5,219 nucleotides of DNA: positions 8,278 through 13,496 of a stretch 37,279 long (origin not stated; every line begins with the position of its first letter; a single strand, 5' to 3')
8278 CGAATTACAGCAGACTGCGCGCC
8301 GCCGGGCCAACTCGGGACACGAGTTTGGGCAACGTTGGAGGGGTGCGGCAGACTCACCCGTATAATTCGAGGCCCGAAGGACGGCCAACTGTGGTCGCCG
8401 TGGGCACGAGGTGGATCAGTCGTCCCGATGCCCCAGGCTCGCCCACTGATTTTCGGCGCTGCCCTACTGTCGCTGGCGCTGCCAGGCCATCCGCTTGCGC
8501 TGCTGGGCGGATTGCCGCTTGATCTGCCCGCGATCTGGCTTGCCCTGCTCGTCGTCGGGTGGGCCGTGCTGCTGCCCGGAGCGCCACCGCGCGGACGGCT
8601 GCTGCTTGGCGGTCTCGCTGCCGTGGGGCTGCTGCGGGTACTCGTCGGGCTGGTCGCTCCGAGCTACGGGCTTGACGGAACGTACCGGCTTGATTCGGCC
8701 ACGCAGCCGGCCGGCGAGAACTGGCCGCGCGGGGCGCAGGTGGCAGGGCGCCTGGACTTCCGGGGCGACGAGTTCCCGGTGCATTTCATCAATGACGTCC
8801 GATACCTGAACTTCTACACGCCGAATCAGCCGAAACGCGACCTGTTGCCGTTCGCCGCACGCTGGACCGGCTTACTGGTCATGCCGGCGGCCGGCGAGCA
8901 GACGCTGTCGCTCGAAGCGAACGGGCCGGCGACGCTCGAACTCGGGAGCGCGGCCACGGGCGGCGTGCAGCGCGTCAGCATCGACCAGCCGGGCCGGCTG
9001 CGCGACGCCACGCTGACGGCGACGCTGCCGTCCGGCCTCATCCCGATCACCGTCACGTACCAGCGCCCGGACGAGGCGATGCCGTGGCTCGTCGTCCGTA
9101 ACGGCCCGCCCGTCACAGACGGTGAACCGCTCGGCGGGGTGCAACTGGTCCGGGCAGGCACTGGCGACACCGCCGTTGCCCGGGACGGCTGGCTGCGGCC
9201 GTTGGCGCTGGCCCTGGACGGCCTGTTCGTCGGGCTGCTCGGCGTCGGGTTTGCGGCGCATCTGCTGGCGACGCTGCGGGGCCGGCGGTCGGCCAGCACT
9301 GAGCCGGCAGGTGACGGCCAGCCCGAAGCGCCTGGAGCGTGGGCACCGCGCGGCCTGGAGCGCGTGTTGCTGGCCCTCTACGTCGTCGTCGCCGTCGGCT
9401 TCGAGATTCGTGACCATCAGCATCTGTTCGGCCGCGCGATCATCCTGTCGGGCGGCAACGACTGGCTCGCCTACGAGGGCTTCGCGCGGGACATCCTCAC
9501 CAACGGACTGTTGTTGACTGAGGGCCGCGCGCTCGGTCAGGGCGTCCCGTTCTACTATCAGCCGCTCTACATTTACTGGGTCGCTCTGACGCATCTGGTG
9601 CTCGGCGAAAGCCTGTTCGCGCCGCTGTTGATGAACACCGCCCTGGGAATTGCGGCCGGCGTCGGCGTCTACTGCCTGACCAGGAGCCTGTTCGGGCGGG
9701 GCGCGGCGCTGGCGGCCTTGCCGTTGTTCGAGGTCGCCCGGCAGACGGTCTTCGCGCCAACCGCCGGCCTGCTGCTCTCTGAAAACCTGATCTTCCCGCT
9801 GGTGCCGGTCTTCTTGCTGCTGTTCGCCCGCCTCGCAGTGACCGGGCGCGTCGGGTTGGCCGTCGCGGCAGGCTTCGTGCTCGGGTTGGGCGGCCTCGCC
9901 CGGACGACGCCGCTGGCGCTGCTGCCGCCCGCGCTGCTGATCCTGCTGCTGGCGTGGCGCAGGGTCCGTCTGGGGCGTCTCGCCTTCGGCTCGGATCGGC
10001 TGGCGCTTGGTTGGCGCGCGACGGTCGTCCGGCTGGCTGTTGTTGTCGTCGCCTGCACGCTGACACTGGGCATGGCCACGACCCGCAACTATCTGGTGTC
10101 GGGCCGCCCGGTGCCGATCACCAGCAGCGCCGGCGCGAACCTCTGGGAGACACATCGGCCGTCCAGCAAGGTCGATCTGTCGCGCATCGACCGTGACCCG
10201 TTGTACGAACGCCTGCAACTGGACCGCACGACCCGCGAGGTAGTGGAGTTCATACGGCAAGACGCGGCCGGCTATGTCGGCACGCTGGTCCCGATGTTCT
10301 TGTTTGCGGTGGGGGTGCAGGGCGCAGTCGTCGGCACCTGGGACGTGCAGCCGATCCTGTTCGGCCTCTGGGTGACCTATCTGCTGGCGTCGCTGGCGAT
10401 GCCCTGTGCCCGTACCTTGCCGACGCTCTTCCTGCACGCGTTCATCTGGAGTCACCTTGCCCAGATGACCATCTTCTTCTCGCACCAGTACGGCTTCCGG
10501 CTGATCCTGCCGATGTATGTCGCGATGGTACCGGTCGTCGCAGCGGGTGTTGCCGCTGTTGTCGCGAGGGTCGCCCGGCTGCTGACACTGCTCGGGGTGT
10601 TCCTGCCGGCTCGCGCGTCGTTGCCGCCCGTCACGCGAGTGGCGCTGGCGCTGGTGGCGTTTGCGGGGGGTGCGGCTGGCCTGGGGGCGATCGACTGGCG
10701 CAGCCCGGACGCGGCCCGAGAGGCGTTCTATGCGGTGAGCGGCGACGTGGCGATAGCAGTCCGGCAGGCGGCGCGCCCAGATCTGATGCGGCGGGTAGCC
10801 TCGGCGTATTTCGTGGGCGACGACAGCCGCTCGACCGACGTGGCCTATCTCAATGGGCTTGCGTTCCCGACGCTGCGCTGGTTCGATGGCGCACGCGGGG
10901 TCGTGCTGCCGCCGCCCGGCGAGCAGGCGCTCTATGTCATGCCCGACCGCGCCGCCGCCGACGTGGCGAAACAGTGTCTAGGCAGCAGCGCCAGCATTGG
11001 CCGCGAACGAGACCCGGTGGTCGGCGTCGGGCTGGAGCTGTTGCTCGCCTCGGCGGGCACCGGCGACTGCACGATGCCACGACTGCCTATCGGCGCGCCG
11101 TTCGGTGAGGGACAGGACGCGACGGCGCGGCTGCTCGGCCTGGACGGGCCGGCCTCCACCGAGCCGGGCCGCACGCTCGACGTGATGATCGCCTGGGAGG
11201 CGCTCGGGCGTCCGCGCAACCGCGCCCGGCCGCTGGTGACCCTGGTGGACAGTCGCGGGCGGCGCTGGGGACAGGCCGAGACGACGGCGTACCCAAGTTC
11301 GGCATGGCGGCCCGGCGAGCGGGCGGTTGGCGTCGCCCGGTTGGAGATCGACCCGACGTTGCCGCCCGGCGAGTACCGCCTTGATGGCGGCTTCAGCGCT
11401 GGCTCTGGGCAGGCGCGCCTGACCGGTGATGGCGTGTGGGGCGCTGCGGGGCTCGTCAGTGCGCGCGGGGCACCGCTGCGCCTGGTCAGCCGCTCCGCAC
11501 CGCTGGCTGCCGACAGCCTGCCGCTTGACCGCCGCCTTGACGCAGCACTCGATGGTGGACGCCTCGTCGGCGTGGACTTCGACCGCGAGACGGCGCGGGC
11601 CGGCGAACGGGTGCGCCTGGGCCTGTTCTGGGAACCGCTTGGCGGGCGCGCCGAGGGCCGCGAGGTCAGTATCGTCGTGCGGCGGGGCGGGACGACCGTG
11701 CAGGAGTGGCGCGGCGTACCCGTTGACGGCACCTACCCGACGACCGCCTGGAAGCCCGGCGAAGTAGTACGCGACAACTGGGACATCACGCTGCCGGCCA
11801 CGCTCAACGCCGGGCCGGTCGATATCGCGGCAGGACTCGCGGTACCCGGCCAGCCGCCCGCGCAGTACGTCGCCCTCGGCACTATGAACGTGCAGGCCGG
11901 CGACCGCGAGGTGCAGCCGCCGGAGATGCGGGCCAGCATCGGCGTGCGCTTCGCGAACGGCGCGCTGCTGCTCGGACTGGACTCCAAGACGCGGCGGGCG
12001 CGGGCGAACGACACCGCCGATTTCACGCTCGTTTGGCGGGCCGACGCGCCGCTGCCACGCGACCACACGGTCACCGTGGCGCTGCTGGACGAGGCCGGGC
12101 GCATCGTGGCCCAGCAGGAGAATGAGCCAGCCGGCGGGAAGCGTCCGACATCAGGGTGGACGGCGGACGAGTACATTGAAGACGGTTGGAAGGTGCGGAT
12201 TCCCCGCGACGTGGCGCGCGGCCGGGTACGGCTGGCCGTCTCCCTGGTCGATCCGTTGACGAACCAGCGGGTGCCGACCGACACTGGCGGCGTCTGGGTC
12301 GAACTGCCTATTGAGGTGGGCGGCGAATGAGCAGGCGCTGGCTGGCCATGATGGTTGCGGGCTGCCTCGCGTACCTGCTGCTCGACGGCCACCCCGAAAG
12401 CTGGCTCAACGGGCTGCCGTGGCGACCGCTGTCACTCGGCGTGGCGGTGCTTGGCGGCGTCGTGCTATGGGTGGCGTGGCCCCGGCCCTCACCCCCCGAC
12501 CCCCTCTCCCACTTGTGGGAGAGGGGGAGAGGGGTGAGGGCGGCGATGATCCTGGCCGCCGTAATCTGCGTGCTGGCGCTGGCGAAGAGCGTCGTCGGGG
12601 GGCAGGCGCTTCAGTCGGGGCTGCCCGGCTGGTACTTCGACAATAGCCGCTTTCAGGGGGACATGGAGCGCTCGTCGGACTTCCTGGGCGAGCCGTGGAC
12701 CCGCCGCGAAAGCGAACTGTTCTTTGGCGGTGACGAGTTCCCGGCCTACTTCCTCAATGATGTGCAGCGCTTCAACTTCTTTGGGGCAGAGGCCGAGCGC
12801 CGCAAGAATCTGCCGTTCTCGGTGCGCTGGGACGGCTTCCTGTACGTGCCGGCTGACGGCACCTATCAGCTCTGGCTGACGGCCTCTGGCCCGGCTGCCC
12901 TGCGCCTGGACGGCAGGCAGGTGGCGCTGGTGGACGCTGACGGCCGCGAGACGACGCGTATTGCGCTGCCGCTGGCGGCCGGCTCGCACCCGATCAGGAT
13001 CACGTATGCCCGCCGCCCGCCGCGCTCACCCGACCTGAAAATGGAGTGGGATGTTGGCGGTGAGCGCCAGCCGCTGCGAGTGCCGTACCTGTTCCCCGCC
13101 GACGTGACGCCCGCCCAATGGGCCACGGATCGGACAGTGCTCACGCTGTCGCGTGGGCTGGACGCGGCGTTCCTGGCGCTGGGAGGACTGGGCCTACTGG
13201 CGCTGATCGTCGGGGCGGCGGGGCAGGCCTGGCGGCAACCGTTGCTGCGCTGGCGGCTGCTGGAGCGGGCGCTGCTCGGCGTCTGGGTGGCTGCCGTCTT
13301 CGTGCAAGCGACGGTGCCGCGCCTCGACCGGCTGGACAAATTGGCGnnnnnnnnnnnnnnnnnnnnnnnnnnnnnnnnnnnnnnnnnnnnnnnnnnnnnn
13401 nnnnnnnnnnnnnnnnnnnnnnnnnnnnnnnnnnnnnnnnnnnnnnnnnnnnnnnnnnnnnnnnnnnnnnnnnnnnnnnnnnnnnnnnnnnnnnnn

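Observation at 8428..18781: Emb-like tandem array of four giant GT-C membrane proteins, three with an extracytoplasmic PA14-like module ahead of the catalytic core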

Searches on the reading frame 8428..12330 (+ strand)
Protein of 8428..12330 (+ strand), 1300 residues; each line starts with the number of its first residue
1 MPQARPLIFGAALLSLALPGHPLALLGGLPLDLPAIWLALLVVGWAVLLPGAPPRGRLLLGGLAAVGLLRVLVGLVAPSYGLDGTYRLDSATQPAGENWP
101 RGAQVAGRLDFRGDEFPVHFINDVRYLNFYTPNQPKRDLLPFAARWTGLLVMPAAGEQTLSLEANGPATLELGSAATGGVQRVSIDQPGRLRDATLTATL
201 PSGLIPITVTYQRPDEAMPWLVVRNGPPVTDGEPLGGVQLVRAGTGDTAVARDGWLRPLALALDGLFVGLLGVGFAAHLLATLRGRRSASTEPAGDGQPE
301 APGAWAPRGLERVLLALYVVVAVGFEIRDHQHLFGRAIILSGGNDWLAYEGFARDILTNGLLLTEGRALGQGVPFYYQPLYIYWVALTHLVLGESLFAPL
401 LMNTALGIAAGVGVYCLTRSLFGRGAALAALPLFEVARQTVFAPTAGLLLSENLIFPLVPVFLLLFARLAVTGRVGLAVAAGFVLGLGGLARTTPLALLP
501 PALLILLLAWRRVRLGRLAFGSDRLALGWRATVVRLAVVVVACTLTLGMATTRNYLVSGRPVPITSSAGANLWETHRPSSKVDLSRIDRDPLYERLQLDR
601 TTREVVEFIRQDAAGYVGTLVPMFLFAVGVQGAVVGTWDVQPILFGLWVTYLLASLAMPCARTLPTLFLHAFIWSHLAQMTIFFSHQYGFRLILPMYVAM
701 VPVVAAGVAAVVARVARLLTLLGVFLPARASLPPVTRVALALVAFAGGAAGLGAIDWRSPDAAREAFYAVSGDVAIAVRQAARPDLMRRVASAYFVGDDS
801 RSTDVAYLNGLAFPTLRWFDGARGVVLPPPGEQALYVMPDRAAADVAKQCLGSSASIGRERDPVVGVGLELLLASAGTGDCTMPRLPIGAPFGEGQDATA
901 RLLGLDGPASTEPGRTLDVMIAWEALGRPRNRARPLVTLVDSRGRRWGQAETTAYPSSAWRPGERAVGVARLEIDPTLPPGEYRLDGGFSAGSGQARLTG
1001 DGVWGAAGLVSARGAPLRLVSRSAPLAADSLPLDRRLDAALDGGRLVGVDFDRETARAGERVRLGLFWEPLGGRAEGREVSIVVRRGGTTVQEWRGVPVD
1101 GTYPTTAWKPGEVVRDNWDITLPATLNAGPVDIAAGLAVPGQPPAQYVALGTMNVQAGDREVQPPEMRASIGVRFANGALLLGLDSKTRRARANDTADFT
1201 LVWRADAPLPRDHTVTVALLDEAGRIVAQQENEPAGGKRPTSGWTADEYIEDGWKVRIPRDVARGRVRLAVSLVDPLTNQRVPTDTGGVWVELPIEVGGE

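Call 7: search_protein_families(library=pfam, proteins=[window:8428-12330:+], max_evalue=0.1)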
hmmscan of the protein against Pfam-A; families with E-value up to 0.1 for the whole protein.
window:8428-12330:+ (1300 aa): 2 families
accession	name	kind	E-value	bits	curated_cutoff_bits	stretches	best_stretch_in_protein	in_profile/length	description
PF13231.12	PMT_2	-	2.7e-08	34.6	26.1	1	379-512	4-136/160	Dolichyl-phosphate-mannose-protein mannosyltransferase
PF07691.17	PA14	-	0.055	13.7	24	1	142-173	46-77/147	PA14 domain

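Call 8: search_protein_families(library=ncbifam, proteins=[window:8428-12330:+], max_evalue=0.1)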
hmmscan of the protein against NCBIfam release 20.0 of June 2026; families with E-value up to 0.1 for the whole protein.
window:8428-12330:+ (1300 aa): 0 families

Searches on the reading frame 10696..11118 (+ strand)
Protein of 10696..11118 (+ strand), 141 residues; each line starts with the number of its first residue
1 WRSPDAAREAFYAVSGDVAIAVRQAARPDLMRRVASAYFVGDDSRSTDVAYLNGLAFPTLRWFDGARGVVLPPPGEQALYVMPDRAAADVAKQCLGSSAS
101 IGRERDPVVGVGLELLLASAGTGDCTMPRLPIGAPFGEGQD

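Call 92: search_protein_families(library=pfam, proteins=[window:10696-11118:+], max_evalue=10)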
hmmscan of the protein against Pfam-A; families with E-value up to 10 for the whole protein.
window:10696-11118:+ (141 aa): 0 families

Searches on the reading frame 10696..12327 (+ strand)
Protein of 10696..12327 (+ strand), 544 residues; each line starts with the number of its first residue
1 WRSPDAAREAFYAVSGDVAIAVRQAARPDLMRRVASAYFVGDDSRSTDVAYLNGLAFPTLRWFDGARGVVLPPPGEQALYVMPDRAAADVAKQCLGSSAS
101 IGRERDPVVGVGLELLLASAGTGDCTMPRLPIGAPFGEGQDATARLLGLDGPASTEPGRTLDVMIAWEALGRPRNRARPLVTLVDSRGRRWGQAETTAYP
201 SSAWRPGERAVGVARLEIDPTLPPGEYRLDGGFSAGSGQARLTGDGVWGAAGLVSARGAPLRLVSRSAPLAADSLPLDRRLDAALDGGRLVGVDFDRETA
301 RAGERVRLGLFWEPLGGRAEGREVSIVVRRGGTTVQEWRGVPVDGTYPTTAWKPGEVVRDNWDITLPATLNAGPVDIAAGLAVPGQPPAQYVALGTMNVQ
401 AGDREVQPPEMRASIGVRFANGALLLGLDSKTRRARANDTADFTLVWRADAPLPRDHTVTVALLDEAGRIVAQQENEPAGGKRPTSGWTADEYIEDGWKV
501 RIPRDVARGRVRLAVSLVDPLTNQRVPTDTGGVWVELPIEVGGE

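Call 37: search_solved_structures(query=window:10696-12327:+, max_evalue=10)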
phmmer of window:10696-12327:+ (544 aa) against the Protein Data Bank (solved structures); distinct sequences matched with E-value up to 10: 2.
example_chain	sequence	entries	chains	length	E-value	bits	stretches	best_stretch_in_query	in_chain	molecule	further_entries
3byp_A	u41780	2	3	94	0.5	12.1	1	410-473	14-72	CzrB protein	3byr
5dj6_A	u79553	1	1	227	1.3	10.7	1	162-207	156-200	Ig gamma-1 chain C region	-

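Call 38: find_homologous_proteins(query=window:10696-12327:+, max_evalue=0.001)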
Query window:10696-12327:+ (544 aa): 20 proteins with E <= 0.001 among 8000 candidates.
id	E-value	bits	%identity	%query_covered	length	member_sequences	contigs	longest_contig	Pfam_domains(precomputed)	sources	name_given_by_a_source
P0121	8.0e-254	862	72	100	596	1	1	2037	-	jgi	jgi:hypothetical protein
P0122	1.1e-169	584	52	99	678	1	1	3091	-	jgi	jgi:hypothetical protein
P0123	5.2e-165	568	68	71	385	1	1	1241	-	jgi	jgi:hypothetical protein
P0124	3.3e-159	549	69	67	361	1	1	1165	-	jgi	jgi:hypothetical protein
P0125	1.5e-143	498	56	79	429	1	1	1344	-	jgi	jgi:hypothetical protein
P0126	3.1e-142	493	47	98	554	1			-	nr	nr:hypothetical protein [Chloroflexota bacterium]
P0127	6.9e-138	479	66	63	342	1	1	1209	PF16116.11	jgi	jgi:hypothetical protein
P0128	4.8e-137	476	65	61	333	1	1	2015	PF16116.11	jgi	jgi:hypothetical protein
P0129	1.6e-128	448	60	67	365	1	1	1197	PF01835.26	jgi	jgi:hypothetical protein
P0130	3.4e-127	444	70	54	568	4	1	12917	-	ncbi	ncbi:MAG: hypothetical protein AB7P40_11025, partial [Chloroflexota bacterium]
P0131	1.3e-110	389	54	67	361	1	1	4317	-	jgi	jgi:hypothetical protein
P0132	3.6e-66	242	48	59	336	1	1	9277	-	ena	-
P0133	1.0e-46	178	81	11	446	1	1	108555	-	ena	-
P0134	7.4e-30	122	31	68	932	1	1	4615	-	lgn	-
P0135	4.4e-13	67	28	22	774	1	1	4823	PF09913.16,PF13231.13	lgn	-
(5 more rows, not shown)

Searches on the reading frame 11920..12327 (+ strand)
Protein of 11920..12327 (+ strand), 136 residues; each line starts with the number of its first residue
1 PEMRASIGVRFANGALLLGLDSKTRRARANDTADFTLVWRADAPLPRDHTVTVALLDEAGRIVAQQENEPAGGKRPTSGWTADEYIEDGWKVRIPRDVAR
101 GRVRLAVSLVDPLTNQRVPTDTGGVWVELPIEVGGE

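Call 92: search_protein_families(library=pfam, proteins=[window:11920-12327:+], max_evalue=10)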
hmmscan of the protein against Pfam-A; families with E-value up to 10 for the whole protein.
window:11920-12327:+ (136 aa): 2 families
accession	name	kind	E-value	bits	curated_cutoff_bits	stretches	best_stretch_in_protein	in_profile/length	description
PF09619.16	YscW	-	0.14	13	22.6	1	37-77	10-55/107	Type III secretion system lipoprotein chaperone (YscW)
PF03745.19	DUF309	-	0.16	12.1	27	1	80-111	14-47/59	Domain of unknown function (DUF309)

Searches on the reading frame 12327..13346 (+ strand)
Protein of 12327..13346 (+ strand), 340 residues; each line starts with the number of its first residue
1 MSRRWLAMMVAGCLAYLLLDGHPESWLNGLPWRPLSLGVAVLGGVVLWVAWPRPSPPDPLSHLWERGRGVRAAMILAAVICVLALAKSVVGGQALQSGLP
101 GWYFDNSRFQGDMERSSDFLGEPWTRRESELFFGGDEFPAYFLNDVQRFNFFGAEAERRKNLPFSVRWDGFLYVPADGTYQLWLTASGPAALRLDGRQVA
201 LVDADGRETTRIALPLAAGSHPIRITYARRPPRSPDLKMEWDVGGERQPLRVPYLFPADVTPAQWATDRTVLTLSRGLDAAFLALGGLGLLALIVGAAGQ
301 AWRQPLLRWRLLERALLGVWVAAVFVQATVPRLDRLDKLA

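Call 58: search_protein_representatives(alignment_id=A5)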
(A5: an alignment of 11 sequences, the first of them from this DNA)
Query: 11 sequences, 326 profile positions. Proteins with E-value up to 0.001 (for the whole library): 6279; up to 1e-10: 1254; up to 1e-30: 175. The best 150 are listed.
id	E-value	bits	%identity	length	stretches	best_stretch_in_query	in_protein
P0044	8.3e-127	439.2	-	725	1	6-325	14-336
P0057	3.0e-106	371.7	-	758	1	12-326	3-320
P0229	6.8e-103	360.6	-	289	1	8-268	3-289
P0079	1.6e-100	352.8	-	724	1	5-325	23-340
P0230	1.4e-94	333.3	-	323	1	6-325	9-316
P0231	9.4e-83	294.4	-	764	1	6-322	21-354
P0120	7.4e-82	291.5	-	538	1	1-326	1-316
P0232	3.9e-81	289.1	-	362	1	6-326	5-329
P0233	3.1e-80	286.1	-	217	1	10-211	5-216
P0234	4.5e-79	282.3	-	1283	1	6-325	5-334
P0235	3.1e-78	279.6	-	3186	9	134-248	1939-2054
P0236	8.6e-76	271.5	-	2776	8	150-267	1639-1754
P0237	4.2e-73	262.7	-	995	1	5-324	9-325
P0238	2.6e-71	256.8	-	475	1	5-323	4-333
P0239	4.0e-70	252.9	-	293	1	5-288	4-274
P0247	3.1e-58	213.9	-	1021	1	6-325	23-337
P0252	7.5e-56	206.0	-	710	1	9-314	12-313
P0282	1.3e-42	162.5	-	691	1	3-324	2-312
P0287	3.6e-41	157.8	-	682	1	8-324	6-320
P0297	9.6e-40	153.1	-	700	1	3-316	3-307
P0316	1.4e-37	146.0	-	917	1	7-312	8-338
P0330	3.6e-36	141.3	-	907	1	8-315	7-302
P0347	1.1e-34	136.4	-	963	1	9-304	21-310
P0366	6.8e-33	130.6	-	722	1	7-296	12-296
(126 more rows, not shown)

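Call 84: list_cluster_members(proteins=[P0237, P0247, P0252, P0282, P0297, P0316, P0330, P0347, P0366, P0287])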
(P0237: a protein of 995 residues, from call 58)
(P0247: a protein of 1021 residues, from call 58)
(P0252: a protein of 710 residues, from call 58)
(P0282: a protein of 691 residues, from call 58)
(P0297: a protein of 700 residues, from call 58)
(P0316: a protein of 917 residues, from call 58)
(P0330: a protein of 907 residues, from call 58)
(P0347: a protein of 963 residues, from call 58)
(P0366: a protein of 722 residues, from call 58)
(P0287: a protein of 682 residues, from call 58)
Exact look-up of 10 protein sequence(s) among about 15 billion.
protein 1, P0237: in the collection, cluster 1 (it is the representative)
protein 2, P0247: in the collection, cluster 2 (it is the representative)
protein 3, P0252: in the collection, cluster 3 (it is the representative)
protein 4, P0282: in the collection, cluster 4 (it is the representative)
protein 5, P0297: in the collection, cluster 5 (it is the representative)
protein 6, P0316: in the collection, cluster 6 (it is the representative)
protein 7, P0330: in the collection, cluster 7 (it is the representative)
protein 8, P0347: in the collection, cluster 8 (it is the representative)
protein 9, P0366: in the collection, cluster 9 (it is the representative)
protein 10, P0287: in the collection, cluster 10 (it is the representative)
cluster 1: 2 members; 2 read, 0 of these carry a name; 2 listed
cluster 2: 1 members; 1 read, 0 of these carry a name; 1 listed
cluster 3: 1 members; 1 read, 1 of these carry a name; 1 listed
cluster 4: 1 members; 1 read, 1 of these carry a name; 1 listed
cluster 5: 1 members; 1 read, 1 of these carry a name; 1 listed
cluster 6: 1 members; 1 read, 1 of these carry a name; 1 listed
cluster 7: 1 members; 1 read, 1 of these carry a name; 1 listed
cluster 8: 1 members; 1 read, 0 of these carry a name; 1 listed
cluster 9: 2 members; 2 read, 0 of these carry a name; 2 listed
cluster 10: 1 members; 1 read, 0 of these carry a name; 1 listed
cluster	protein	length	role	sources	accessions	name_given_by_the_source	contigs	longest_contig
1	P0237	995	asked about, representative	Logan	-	-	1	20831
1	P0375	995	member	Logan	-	-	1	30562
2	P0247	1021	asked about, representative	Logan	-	-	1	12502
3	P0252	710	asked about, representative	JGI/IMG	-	4-amino-4-deoxy-L-arabinose transferase-like glycosyltransferase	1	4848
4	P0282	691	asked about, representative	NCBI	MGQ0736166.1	MAG: glycosyltransferase family 39 protein [Acidobacteriota bacterium]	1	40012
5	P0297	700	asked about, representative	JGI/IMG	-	hypothetical protein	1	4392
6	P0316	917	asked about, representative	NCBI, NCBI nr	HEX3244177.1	MAG TPA: glycosyltransferase family 39 protein, partial [Chloroflexota bacterium] | glycosyltransferase family 39 protein [Chloroflexota bacterium]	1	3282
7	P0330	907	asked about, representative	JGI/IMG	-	hypothetical protein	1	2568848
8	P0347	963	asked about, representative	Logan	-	-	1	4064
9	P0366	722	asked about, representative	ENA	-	-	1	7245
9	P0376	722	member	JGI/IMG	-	-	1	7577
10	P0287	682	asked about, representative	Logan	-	-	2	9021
